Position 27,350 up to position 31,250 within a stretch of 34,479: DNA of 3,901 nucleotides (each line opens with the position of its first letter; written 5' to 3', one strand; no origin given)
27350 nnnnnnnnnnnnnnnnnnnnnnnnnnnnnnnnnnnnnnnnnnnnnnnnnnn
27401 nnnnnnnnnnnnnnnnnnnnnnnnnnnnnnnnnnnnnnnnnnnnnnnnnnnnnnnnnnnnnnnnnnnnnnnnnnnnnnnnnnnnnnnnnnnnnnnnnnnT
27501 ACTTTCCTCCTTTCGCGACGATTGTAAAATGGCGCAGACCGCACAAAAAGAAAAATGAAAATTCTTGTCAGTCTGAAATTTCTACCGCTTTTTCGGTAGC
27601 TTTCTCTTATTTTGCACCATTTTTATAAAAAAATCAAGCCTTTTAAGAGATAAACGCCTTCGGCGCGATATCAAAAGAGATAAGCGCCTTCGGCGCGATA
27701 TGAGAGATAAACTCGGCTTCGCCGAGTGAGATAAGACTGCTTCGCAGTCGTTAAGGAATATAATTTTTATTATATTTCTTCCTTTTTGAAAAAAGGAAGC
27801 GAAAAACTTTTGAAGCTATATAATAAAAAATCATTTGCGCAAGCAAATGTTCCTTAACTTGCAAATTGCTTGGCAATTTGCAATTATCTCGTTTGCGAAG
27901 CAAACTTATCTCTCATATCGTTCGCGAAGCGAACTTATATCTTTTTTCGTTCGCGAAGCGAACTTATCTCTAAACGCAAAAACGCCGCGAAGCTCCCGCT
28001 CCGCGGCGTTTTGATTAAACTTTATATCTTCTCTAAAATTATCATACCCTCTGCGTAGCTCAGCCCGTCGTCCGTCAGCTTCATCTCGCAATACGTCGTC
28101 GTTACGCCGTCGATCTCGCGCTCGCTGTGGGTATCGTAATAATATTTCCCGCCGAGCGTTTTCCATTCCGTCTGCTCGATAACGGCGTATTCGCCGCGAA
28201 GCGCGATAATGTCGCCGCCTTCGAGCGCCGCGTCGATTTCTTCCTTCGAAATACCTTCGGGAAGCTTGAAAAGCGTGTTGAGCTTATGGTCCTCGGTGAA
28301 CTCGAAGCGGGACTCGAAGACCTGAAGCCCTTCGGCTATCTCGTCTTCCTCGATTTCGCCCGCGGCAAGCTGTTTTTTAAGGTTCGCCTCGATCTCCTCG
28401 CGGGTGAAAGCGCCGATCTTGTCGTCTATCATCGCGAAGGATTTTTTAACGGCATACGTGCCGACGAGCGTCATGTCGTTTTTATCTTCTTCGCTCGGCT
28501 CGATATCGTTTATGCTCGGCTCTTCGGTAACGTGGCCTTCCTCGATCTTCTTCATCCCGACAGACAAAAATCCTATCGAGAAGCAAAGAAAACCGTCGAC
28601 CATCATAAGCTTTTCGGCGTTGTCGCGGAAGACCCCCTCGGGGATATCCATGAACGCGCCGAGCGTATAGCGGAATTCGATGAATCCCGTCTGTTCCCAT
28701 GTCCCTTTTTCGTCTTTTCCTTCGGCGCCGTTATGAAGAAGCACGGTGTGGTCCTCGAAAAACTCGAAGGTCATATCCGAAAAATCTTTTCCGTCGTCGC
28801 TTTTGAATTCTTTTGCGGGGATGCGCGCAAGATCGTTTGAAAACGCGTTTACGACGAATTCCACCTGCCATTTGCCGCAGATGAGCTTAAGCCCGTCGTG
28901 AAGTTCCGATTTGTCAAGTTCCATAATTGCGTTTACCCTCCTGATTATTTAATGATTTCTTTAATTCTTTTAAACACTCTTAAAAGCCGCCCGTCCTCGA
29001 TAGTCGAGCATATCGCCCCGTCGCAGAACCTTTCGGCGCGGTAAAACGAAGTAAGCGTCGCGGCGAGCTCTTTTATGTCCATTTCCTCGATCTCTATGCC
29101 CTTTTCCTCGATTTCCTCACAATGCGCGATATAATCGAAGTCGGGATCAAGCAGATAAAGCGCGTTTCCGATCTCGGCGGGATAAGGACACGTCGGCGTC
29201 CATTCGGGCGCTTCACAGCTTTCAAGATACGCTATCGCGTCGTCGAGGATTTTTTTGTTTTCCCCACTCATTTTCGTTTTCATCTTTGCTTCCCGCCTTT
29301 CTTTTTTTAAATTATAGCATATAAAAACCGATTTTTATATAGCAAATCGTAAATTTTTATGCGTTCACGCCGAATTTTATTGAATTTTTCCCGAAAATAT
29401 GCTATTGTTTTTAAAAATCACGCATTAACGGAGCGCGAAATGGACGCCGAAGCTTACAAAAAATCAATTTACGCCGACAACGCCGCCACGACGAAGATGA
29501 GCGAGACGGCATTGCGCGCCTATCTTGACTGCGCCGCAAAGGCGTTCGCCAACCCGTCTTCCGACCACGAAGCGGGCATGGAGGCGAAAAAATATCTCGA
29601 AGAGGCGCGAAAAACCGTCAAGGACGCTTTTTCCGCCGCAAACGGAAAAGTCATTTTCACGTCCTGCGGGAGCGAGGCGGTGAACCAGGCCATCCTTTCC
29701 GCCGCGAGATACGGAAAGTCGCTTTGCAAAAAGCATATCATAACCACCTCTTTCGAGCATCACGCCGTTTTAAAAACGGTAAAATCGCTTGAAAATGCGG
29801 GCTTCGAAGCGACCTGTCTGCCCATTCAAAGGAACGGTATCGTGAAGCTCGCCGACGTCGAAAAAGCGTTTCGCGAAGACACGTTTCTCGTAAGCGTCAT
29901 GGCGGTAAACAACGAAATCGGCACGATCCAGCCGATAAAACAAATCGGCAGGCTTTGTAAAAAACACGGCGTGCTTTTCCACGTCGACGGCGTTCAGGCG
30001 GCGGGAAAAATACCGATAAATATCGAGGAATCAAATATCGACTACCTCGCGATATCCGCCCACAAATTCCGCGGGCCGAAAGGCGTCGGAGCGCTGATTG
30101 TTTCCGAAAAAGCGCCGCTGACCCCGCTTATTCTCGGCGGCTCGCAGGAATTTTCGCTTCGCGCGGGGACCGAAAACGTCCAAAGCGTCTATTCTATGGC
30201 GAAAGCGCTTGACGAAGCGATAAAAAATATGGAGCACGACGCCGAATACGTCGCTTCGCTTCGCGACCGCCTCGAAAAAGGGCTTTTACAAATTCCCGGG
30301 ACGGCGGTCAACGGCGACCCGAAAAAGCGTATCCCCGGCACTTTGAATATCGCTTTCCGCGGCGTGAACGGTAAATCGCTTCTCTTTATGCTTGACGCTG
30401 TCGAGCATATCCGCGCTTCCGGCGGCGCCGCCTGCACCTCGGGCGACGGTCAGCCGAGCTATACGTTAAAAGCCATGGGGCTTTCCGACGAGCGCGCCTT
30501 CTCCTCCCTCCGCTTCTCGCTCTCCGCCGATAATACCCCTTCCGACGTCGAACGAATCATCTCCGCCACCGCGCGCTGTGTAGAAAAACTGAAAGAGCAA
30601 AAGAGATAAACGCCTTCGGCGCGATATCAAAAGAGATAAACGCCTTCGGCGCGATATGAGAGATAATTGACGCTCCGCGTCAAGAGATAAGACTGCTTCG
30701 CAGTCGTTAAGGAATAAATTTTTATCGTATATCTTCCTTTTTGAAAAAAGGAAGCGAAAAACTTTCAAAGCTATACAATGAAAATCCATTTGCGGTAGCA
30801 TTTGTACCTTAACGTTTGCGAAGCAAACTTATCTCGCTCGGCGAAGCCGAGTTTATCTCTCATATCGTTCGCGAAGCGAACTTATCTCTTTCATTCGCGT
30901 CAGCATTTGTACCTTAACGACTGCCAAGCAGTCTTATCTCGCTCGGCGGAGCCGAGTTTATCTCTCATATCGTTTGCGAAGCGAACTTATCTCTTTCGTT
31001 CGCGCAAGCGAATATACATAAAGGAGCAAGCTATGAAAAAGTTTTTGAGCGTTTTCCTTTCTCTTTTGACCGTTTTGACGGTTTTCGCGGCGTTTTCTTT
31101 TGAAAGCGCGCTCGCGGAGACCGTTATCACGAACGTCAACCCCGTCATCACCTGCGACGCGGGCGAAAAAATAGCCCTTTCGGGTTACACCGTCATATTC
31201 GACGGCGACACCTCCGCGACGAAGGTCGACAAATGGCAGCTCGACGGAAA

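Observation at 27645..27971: Family-2 hairpin-array element: conserved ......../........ linkers, with stems swapped wholesale yet always still pairing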

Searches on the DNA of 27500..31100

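Call 46: search_rna_families(source=window, start=27500, end=31100, threshold=evalue, max_evalue=10)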
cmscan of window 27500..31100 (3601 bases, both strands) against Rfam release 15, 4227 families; matches with E-value up to 10: 11.
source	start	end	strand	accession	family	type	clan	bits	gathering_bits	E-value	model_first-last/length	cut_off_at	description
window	27980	28010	-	RF04201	MIR7510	Gene; miRNA;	-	21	93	1.1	1-79/79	no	MIR7510 microRNA precursor family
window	28285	28325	+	RF01688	Actino-pnp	Cis-reg;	-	17.7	47.7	3.9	1-63/63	no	Actino-pnp RNA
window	27981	28011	+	RF04201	MIR7510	Gene; miRNA;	-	17.4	93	9.5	1-79/79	no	MIR7510 microRNA precursor family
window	27709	27751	+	RF01706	Gut-1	Gene; sRNA;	-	17.2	50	7.7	29-67/77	no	Gut-1 RNA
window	27777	27807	+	RF01370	CRISPR-DR57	Gene; CRISPR;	-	16.6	39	6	1-37/37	no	CRISPR RNA direct repeat element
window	30732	30762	+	RF01370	CRISPR-DR57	Gene; CRISPR;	-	16.6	39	6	1-37/37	no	CRISPR RNA direct repeat element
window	30229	30268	+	RF01274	sR45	Gene; snRNA; snoRNA; CD-box;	-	15.9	40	5.3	1-55/55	no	Small nucleolar RNA sR45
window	30630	30762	-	RF01468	rli32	Gene; sRNA;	-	15.7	100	6.2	1-147/147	no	Listeria sRNA rli32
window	28231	28254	-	RF03036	osmY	Gene; sRNA;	-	14.4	46.9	8.1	1-72/72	no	osmY RNA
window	30198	30324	+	RF02602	BASRCI414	Gene; sRNA;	-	13.7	270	4.3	1-229/229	no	Brucella sRNA CI414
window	30836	30889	-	RF01119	sR32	Gene; snRNA; snoRNA; CD-box;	-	13.6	40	2.5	1-57/57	no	Small nucleolar RNA sR32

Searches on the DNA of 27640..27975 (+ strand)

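Call 42: search_dna_similar(query=window:27640-27975:+, collection=plasmids, mode=distant, max_evalue=0.01)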
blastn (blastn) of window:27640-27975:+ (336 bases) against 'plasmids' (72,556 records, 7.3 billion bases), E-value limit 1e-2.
Records with a match: 1; places in all: 1; records where one place covers at least 80% of the query: 0.
Best place of each record, by identity: 90-95% 1.
By first word of the organism name: Bacillus 1.
By predicted mobility (MOB-suite, as given by PLSDB): non-mobilizable 1.
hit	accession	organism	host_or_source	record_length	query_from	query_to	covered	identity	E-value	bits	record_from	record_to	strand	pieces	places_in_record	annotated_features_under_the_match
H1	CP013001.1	Bacillus thuringiensis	soil sample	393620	121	159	12%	90.0%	7e-3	48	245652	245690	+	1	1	XRE family transcriptional regulator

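Call 43: search_dna_similar(query=window:27640-27975:+, collection=phages, mode=distant, max_evalue=0.01)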
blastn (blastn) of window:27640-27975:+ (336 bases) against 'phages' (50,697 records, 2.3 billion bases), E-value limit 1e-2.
No match.

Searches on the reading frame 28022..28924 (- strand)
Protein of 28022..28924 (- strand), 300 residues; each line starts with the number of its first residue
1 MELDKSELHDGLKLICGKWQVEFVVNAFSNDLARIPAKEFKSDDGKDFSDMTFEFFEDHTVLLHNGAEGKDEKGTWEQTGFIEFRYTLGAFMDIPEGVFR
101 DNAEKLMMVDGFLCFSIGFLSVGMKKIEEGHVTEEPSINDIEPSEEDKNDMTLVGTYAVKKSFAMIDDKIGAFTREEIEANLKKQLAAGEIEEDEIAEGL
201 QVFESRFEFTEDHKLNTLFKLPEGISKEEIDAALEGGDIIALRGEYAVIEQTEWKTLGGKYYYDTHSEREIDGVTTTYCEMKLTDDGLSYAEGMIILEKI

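Call 15: search_protein_families(library=pfam, proteins=[window:28022-28924:-])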
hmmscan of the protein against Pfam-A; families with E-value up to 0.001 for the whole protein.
window:28022-28924:- (300 aa): 0 families

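Call 26: find_encoding_contigs(protein=window:28022-28924:-, flank=10000, max_places=10)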
Protein window:28022-28924:- (300 aa): no gene with exactly this product is on record in the collection.

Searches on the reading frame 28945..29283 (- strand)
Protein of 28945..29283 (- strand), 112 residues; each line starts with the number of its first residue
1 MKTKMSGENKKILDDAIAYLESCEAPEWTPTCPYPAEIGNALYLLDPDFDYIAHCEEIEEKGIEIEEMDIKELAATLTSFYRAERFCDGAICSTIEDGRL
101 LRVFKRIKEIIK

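Call 15: search_protein_families(library=pfam, proteins=[window:28945-29283:-])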
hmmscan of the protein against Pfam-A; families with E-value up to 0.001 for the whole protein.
window:28945-29283:- (112 aa): 1 family
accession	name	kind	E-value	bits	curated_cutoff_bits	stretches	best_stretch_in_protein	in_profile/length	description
PF20118.4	DUF6508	-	9.4e-13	48.6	23.6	1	49-111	63-127/129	Family of unknown function (DUF6508)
